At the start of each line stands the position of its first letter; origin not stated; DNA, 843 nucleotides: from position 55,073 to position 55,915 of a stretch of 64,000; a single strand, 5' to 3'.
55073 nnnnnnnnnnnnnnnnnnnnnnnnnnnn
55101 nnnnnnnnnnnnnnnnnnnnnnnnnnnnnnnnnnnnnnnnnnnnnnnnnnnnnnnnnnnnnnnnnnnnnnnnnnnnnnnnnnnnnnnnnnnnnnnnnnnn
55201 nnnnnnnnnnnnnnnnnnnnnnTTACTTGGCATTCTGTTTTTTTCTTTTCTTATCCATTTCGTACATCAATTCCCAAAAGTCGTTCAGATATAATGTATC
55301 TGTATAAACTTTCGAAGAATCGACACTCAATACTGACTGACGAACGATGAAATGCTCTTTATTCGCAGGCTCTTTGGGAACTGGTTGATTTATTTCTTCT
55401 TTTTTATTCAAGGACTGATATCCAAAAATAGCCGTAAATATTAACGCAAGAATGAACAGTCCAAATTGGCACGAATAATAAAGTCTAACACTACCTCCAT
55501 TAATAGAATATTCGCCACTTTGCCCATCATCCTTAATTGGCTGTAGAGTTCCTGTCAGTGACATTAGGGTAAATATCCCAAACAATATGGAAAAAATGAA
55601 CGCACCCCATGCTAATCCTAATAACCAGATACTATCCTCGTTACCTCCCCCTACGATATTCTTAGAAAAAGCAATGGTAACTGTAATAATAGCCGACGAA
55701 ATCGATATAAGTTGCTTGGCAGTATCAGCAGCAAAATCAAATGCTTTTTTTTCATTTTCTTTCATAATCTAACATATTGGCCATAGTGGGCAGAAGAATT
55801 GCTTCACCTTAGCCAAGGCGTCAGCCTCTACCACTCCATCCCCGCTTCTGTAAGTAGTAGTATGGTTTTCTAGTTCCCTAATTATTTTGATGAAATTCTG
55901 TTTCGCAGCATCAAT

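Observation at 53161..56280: Low-GC three-gene operon: small protein, multi-TM protein and caspase-like protein, with a perfect operator-like palindrome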

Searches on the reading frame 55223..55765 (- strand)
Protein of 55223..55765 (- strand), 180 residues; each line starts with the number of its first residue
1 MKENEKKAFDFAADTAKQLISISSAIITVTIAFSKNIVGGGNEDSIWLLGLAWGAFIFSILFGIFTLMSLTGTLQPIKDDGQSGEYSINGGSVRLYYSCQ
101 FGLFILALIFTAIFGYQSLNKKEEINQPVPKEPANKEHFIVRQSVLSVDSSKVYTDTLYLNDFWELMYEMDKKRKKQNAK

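Call 5: search_protein_families(library=pfam, proteins=[window:55223-55765:-], max_evalue=0.01)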
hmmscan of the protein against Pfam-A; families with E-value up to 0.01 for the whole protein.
window:55223-55765:- (180 aa): 0 families

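Call 6: search_protein_families(library=padloc, proteins=[window:55223-55765:-], max_evalue=0.1)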
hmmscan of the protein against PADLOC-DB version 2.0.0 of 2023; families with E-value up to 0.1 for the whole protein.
window:55223-55765:- (180 aa): 0 families

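Call 7: search_protein_families(library=ncbifam, proteins=[window:55223-55765:-], max_evalue=0.1)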
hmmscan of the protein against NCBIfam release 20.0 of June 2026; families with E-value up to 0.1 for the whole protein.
window:55223-55765:- (180 aa): 1 family
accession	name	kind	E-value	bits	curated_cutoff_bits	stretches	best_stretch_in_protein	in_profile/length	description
TIGR04086.1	TIGR04086_membr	hypoth_equivalog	0.054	13.6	30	1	17-69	32-85/115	TIGR04086 family membrane protein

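Call 14: search_protein_families(library=pfam, proteins=[window:55223-55765:-], max_evalue=10)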
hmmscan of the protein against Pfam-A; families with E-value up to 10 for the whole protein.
window:55223-55765:- (180 aa): 2 families
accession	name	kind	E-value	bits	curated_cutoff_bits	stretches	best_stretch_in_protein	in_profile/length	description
PF04082.23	Fungal_trans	-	0.033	13.7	23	1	101-137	155-191/262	Fungal specific transcription factor domain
PF16935.10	Hol_Tox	-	0.094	13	23.3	1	100-122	12-33/34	Putative Holin-like Toxin (Hol-Tox)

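Call 15: find_homologous_proteins(query=window:55223-55765:-, max_evalue=0.01)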
Query window:55223-55765:- (180 aa): 52 proteins with E <= 0.01 among 129 candidates.
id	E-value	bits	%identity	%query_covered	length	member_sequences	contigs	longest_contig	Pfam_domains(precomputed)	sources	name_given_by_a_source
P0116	1.7e-113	394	100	100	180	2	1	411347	-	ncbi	-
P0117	8.0e-36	141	49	88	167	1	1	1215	-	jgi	jgi:NADH:ubiquinone oxidoreductase subunit 6 (subunit J)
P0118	1.2e-35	141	51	88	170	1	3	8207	-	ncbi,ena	-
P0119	1.2e-35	141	47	89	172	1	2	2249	-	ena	-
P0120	3.0e-35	140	42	89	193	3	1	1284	-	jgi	jgi:hypothetical protein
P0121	5.9e-35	139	48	80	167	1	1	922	-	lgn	-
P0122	3.2e-34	136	48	90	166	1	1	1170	-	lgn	-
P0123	4.0e-34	136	43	89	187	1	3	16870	-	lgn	-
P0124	4.2e-34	136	45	89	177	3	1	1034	-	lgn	-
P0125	1.5e-33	134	46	89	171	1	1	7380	-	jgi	-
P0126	1.8e-33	134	43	89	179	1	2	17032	-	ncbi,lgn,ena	ncbi:MAG: hypothetical protein WCP85_22975 [Mariniphaga sp.]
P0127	4.0e-33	133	46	91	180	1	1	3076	-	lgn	-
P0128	4.6e-33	132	44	89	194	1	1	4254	-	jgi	jgi:hypothetical protein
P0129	1.4e-32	131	44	89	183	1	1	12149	-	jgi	jgi:hypothetical protein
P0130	1.9e-32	130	45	89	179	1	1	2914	-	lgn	-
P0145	7.1e-29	119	38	89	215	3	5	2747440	-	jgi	jgi:hypothetical protein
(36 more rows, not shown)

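Call 18: find_related_loci(query=A1, collection=genome_contigs, flank=6000)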
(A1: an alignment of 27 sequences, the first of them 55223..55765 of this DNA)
Query A1 (180 aa) in genome_contigs; peptide patterns used: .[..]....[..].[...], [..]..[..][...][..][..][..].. (x = any residue, [..] = any of these).
113 stretches matched a pattern; 37 encode a relative of the query (tblastn E <= 1e-3); 37 distinct loci.
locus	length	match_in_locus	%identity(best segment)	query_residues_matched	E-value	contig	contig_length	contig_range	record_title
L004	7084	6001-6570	41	1-173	5e-42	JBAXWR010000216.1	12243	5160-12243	MAG: Mariniphaga sp. isolate ELA718 MAG718_216, whole genome shotgun sequence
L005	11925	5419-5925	45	1-160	5e-41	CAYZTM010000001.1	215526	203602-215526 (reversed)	MAG TPA_asm: uncultured Flavipsychrobacter sp. isolate SRP263991_co5_636 genome assembly, contig: NODE_81_length_215526_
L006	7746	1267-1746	51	2-160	2e-40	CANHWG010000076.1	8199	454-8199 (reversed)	MAG: Flavobacteriaceae bacterium isolate RE-27jun17-78 genome assembly, contig: RE-27jun17-C8777, whole genome shotgun s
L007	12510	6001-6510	41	7-161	4e-35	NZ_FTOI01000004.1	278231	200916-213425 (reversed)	Kaistella chaponensis strain DSM 23145, whole genome shotgun sequence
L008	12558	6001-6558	41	1-160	4e-34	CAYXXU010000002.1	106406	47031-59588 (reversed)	MAG TPA_asm: uncultured Bacteroidales bacterium isolate SRP220891_co2_158 genome assembly, contig: NODE_209_length_10640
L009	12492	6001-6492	43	1-160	1e-33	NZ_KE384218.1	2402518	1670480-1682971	Gillisia sp. JM1 H033DRAFT_scaffold00001.1, whole genome shotgun sequence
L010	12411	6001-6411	48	1-124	5e-32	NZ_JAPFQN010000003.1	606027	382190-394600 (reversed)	Mangrovivirga halotolerans strain M17 M17_ctg003, whole genome shotgun sequence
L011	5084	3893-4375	41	1-160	9e-32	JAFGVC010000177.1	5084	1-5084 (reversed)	MAG: Tissierellales bacterium isolate ZodW_Metabat.12 k87_19952164, whole genome shotgun sequence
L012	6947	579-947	46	1-123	6e-30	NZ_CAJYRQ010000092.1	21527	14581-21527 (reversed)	MAG: uncultured Chryseobacterium sp. isolate SP210_3_metabat2_genome_mining.50, whole genome shotgun sequence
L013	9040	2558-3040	42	1-142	3e-28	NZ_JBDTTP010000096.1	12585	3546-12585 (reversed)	MAG: Flavobacterium sp. isolate cluster3_bin.299 NODE_21198_length_12585_cov_11.856425, whole genome shotgun sequence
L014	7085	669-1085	52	1-123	7e-28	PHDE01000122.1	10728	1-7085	MAG: Bacteroidetes bacterium HGW-Bacteroidetes-3 08E140C01_scaffold_3937, whole genome shotgun sequence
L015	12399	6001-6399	45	1-115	1e-26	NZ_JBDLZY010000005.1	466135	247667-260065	Flavobacterium maritimum strain SYSU M80005 NODE_5_length_466135_cov_315.764806, whole genome shotgun sequence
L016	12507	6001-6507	40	1-158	7e-26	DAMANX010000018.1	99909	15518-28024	MAG TPA_asm: Tannerellaceae bacterium isolate CTOTU48332 NODE_58_length_99909_cov_9.243325, whole genome shotgun sequenc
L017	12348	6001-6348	44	1-119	4e-24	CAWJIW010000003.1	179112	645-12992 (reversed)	MAG: uncultured Acidobacteriaceae bacterium isolate MFD05377.bin.2.21 genome assembly, contig: contig_105733, whole geno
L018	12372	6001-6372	42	1-128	6e-24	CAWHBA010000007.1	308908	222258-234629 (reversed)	MAG: uncultured Acidobacteriaceae bacterium isolate MFD04967.bin.2.159 genome assembly, contig: contig_24141, whole geno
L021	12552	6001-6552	31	1-161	1e-21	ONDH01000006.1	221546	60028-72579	uncultured Prevotellaceae bacterium isolate RUG204 genome assembly, contig: scaffold_127, whole genome shotgun sequence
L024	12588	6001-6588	40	1-160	4e-37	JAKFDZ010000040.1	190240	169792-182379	MAG: Flavihumibacter sp. isolate LC060 contig-124_25, whole genome shotgun sequence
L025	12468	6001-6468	34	1-135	3e-19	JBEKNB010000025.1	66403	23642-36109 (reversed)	MAG: Candidatus Acidiferrales bacterium isolate SPRUCE 407 SPRUCE_407_25, whole genome shotgun sequence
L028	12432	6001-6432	33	6-160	2e-18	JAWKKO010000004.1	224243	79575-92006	MAG: Bacteroidales bacterium isolate ABC2.51 ABC2.51.fa-4, whole genome shotgun sequence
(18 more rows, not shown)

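Call 29: find_related_loci(query=A1, collection=metagenome_contigs, flank=5000)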
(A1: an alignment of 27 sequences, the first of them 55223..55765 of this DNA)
Query A1 (180 aa) in metagenome_contigs; peptide patterns used: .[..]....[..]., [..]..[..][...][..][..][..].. (x = any residue, [..] = any of these).
462 stretches matched a pattern; 124 encode a relative of the query (tblastn E <= 1e-3); the best 80 are kept; 80 distinct loci.
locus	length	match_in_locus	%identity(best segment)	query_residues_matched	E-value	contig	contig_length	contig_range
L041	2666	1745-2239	44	1-160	6e-36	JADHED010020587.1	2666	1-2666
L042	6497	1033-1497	41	5-160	3e-33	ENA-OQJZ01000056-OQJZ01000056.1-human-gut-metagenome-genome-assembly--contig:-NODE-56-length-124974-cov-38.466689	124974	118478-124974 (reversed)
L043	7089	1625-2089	41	5-160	3e-33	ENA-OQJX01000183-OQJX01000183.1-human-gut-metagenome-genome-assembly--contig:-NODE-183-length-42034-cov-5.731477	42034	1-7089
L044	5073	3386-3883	41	1-160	6e-33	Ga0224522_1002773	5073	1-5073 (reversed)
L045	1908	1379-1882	43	7-161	8e-33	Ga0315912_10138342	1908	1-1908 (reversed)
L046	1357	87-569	42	1-142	3e-29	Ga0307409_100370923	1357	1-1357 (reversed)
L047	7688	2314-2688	48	7-123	2e-27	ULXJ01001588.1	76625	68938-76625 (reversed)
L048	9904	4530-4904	48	7-123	2e-27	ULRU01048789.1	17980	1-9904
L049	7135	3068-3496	41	1-124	9e-27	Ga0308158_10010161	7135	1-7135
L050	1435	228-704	46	1-144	1e-26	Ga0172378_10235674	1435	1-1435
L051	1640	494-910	40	1-125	3e-26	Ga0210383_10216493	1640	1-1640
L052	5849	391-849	43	1-158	6e-26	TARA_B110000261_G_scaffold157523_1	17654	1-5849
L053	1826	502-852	46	1-119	8e-26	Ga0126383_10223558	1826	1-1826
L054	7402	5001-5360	47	1-120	1e-25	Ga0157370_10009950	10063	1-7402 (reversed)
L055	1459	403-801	41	1-129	6e-26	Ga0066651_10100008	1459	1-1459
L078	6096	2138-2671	34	1-161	2e-21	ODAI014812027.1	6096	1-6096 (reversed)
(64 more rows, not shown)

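Call 41: search_protein_families(library=pfam, alignment_id=A3, max_evalue=0.00001)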
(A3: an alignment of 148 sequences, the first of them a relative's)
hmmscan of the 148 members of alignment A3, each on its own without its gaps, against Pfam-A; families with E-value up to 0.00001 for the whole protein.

A. member 1, L004:4927-5199:+ (91 aa): 0 families

B. families by the number of members that match (of 148 scanned): 113 families (the first 25 are shown)
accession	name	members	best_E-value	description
PF00656.27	Peptidase_C14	4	2e-30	Caspase domain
PF02661.23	Fic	2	8.3e-20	Fic/DOC family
PF04055.27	Radical_SAM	2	5.6e-11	Radical SAM superfamily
PF01381.28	HTH_3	2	1.3e-08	Helix-turn-helix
PF13365.12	Trypsin_2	2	1.8e-08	Trypsin-like peptidase domain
PF02233.22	PNTB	1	3.9e-194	NAD(P) transhydrogenase beta subunit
PF01804.23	Penicil_amidase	1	3.3e-119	Penicillin amidase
PF00145.23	DNA_methylase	1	1.5e-101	C-5 cytosine-specific DNA methylase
PF13651.11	EcoRI_methylase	1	8.6e-101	Adenine-specific methyltransferase EcoRI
PF14511.12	RE_EcoO109I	1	1.9e-94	Type II restriction endonuclease EcoO109I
PF00491.26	Arginase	1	1.3e-75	Arginase family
PF18159.6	S_4TM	1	1.8e-75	SMODS-associating 4TM effector domain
PF01699.29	Na_Ca_ex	1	4.4e-71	Sodium/calcium exchanger protein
PF00291.31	PALP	1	7.5e-65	Pyridoxal-phosphate dependent enzyme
PF14253.11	AbiH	1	4.9e-62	Bacteriophage abortive infection AbiH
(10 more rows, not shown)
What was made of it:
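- About half of the pair's neighbours are ordinary metabolic genes (call 41).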

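Call 42: search_protein_families(library=padloc, alignment_id=A3, max_evalue=0.00001)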
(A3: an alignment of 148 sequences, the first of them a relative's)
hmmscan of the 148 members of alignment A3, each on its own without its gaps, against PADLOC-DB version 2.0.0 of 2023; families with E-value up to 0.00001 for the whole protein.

A. member 1, L004:4927-5199:+ (91 aa): 0 families

B. families by the number of members that match (of 148 scanned): 225 families (the first 25 are shown)
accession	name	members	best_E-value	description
PDLC02987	caspase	4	2.5e-22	-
PDLC03963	SoFic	2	3.5e-101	-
PDLC03279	MTase_II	2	5.1e-25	Type II methyltransferase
PDLC04966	PDC-S24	2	3.6e-19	-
PDLC03982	PD-Lambda-2_B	2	6.2e-16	-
PDLC04840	PDC-S04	2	1.7e-15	-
PDLC04836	PDC-S04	2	6.1e-15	-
PDLC04837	PDC-S04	2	5.4e-14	-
PDLC04839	PDC-S04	2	1.3e-08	-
PDLC02903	pVip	2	1.6e-07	Viperins not associated with kinases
PDLC03644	MTase_III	1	2.7e-224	Type III methyltransferase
PDLC03612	REase_MTase_IIG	1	1.9e-188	Type IIG restriction enzyme-methyltransferase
PDLC00402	SduA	1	5.1e-157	DUF4263 domain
PDLC02653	DrmMII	1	8.7e-152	DrmMII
PDLC03361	MTase_II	1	2.2e-150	Type II methyltransferase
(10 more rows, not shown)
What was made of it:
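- Classical defence genes are repeatedly adjacent (call 42).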

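Call 72: search_dna_similar(query=window:55223-55765:-, collection=plasmids, mode=protein, max_evalue=0.001, max_rows=15)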
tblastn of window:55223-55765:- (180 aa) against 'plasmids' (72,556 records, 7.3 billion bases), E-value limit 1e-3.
Records with a match: 1; places in all: 1; records where one place covers at least 80% of the query: 0.
Best place of each record, by identity: <60% 1.
By first word of the organism name: Halomonas 1.
By predicted mobility (MOB-suite, as given by PLSDB): non-mobilizable 1.
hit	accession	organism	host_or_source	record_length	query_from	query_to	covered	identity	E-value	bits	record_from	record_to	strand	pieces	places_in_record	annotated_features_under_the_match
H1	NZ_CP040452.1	Halomonas sp. PA16-9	-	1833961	41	127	48%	37.9%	4e-6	53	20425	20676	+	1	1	none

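Call 73: search_dna_similar(query=window:55223-55765:-, collection=phages, mode=protein, max_evalue=0.001, max_rows=15)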
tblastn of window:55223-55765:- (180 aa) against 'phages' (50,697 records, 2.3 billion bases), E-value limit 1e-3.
No match.
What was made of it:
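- No homologue of the TM protein was found in 50,697 phage records, and only one on a plasmid record, a 1.8-Mb replicon (calls 72, 73).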

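Call 74: get_annotated_region(hit=H1, flank=6000)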
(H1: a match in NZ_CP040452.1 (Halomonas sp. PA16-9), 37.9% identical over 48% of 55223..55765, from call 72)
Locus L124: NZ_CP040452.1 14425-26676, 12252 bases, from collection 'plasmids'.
description: Halomonas sp. PA16-9 plasmid p_unnamed1, complete sequence
organism: Halomonas sp. PA16-9 (NCBI taxid 2576841)
taxonomy: Bacteria; Pseudomonadota; Gammaproteobacteria; Oceanospirillales; Halomonadaceae; Halomonas; Halomonas sp. PA16-9
host: -; source: -; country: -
typing (MOB-suite, as given by PLSDB): non-mobilizable
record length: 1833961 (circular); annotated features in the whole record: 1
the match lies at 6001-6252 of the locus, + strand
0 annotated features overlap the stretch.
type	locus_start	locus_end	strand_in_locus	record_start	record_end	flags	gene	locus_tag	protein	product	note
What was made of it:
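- Tried and rejected: One unannotated hit on a 1.8-Mb Halomonas replicon (calls 72-74).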

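Call 76: search_protein_families(library=phrogs, proteins=[window:55223-55765:-, L013:2252-2551:+, L025:5632-5988:+, P0145], max_evalue=0.01)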
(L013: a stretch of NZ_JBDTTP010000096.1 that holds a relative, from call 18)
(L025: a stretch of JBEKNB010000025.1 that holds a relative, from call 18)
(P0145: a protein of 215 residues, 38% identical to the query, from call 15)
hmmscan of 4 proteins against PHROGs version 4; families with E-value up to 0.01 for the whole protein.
window:55223-55765:- (180 aa): 0 families

L013:2252-2551:+ (100 aa): 0 families

L025:5632-5988:+ (119 aa): 0 families

P0145 (215 aa): 0 families

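Call 85: predict_structure(alignment_id=A1)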
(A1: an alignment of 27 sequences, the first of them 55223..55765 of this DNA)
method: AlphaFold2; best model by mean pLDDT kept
length: 180 residues; sequences in the alignment: 27
mean_pLDDT: 78.3   pTM: 0.61
mean pLDDT of the five models: 78.3, 78.0, 77.3, 77.2, 74.4
residues with pLDDT >= 90: 65; 70-90: 55; 50-70: 58; < 50: 2
segments of 3 or more residues with pLDDT < 50: none
pLDDT, mean of each block of 10 residues (from residue 1): 83 94 95 81 82 95 91 64 59 87 95 88 58 52 58 59 80 89
secondary structure, 60 per line:
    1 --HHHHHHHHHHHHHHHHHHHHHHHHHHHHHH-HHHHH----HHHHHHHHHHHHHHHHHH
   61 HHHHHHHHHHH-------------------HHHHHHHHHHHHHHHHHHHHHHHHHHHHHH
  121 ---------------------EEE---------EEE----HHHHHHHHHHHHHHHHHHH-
elements in order: H3-32 H34-38 H43-71 H91-120 E142-144 E154-156 H161-179
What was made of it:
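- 55223..55765 (-): 180-aa three-helix membrane protein, the conserved partner of the small protein. AF2 gives three long helices with pLDDT up to 95 (call 85).
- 55223..55233 (-): 11-nt overlap between the TM stop and the caspase ATG, created by a window-specific ~20-aa C-terminal extension of the TM protein. The extra helix is 161-179 (call 85).
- On EACC1-caspase two-gene system: The upstream protein has three TM helices (call 85).
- On Bacterial gasdermin-protease system: The partner is an all-helical integral membrane protein (call 85).
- Checked: Membrane protein: the AF2 model of the 180-aa protein (pLDDT 78) has three long helices, 3-38, 43-71 and 91-120 (call 85).
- The TM protein is a constitutive 3-TM bundle with no soluble pro-form (call 85).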

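Call 92: search_protein_families(library=padloc, alignment_id=A1, max_evalue=0.01)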
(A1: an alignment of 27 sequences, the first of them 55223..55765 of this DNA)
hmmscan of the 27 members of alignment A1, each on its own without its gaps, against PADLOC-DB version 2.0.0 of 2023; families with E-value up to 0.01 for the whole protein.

A. member 1, window:55223-55765:- (180 aa): 0 families

B. families by the number of members that match (of 27 scanned): 5 families
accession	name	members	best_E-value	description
PDLC02364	PycTM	3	0.00019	-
PDLC02363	PycTM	3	0.0047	-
PDLC01090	C3a194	2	0.0025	AA transporter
PDLC00700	Effector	1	0.00029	2TM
PDLC02343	AbiC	1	0.00076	AbiC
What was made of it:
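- Closest known: Short multi-TM effectors of Pycsar/CBASS. Same: Weak PADLOC hits of 3 of 27 family members to PycTM and one to a CBASS 2TM effector (call 92).
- Only 3 of 27 TM members hit PycTM, at E of 2e-4 or weaker (call 92).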

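Call 98: search_protein_families(library=pfam, proteins=[L024:2874-4031:+, L028:2945-4129:-, L016:2339-3472:-, L078:2729-4138:+, L021:6609-8021:+, L006:1937-2863:+, L006:2867-3958:+, L042:1624-2004:-, L010:9136-10185:-], max_evalue=0.001)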
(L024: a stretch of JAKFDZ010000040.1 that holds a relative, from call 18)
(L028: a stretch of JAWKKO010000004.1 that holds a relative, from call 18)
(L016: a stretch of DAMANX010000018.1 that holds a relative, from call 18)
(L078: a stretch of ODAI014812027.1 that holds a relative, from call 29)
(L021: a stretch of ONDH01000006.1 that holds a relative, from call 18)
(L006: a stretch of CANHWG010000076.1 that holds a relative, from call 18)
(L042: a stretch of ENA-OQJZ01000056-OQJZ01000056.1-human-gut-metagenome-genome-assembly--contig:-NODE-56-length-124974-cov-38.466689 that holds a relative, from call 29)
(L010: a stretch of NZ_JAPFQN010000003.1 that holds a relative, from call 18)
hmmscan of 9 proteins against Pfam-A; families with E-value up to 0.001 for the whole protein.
L024:2874-4031:+ (386 aa): 2 families
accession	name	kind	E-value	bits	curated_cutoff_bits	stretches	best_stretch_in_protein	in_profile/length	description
PF02518.31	HATPase_c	-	3.8e-23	82.5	26.4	1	282-380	9-109/111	Histidine kinase-, DNA gyrase B-, and HSP90-like ATPase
PF00512.31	HisKA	-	0.00019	21.9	26.9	1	178-221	6-52/66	His Kinase A (phospho-acceptor) domain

L028:2945-4129:- (394 aa): 8 families
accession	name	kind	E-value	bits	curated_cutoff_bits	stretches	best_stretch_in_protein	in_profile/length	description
PF02518.31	HATPase_c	-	1e-24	87.5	26.4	1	281-391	2-110/111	Histidine kinase-, DNA gyrase B-, and HSP90-like ATPase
PF08448.16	PAS_4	-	7.7e-10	39.4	23.1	1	10-125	1-107/110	PAS fold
PF00989.32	PAS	-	4.4e-08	33.6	22.6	1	7-54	4-51/113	PAS fold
PF00512.31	HisKA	-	2.7e-07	31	26.9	1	168-235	2-66/66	His Kinase A (phospho-acceptor) domain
PF12860.13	PAS_7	-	8e-06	26.4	27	1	10-53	1-45/115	PAS fold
PF13188.13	PAS_8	-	3.6e-05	24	21.8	1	8-63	5-56/65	PAS domain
PF13426.13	PAS_9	-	7.8e-05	23.3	27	1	15-124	2-102/103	PAS domain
PF13581.12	HATPase_c_2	-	0.00022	21.6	27.4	1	292-364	39-108/127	Histidine kinase-like ATPase domain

L016:2339-3472:- (377 aa): 6 families
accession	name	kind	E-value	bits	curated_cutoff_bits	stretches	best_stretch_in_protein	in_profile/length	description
PF16363.11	GDP_Man_Dehyd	-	1.7e-87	294.4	27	1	4-347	1-331/332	GDP-mannose 4,6 dehydratase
PF01370.27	Epimerase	-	9.9e-66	222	20.9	1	4-256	2-240/240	NAD dependent epimerase/dehydratase family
PF02719.21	Polysacc_synt_2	-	9.7e-13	48.4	20.2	1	4-117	2-120/293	Polysaccharide biosynthesis protein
PF01073.25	3Beta_HSD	-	5.4e-12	45.8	22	1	4-236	1-221/280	3-beta hydroxysteroid dehydrogenase/isomerase family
PF07993.18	NAD_binding_4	-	1.3e-10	41.4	20.1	1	5-193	1-206/258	Male sterility protein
PF04321.23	RmlD_sub_bind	-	7.6e-09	35.5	27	1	4-220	4-175/287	RmlD substrate binding domain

L078:2729-4138:+ (470 aa): 0 families

L021:6609-8021:+ (471 aa): 0 families

L006:1937-2863:+ (309 aa): 0 families

L006:2867-3958:+ (364 aa): 0 families

L042:1624-2004:- (126 aa): 1 family
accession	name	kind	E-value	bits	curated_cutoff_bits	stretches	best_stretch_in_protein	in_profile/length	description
PF08937.16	ThsB_TIR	-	6.1e-09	36.6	21.2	1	7-97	1-98/100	Thoeris protein ThsB, TIR-like domain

L010:9136-10185:- (349 aa): 8 families
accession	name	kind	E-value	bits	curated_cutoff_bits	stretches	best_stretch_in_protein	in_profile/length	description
PF01593.30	Amino_oxidase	-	5.3e-49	168.1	19.8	2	105-345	197-440/443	Flavin containing amine oxidoreductase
PF13450.12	NAD_binding_8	-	4.8e-14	52.8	21.9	1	5-70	1-67/68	NAD(P)-binding Rossmann-like domain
PF01266.30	DAO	-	4.5e-06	26.9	27.9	1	2-37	1-35/353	FAD dependent oxidoreductase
PF00890.30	FAD_binding_2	-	1.5e-05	24.9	20.4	1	2-40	1-38/414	FAD binding domain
PF13738.12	Pyr_redox_3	-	2.5e-05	24.1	30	1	4-33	1-30/305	Pyridine nucleotide-disulphide oxidoreductase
PF03486.20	HI0933_like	-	4.4e-05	23.5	50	0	2-40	2-39/244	HI0933-like protein Rossmann domain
PF07992.20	Pyr_redox_2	-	0.00019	21.4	26.1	0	1-160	1-105/291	Pyridine nucleotide-disulphide oxidoreductase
PF01494.25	FAD_binding_3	-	0.00069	19.4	22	0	2-29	3-30/349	FAD binding domain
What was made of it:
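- Neighbours include SoFic x2, Shedu SduA, AbiH, a CBASS cyclase with S_4TM, RM methylases and a ThsB-TIR+caspase pair (calls 41, 42, 98). In L042 the neighbouring caspase belongs to a separate TIR+caspase system (call 98).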
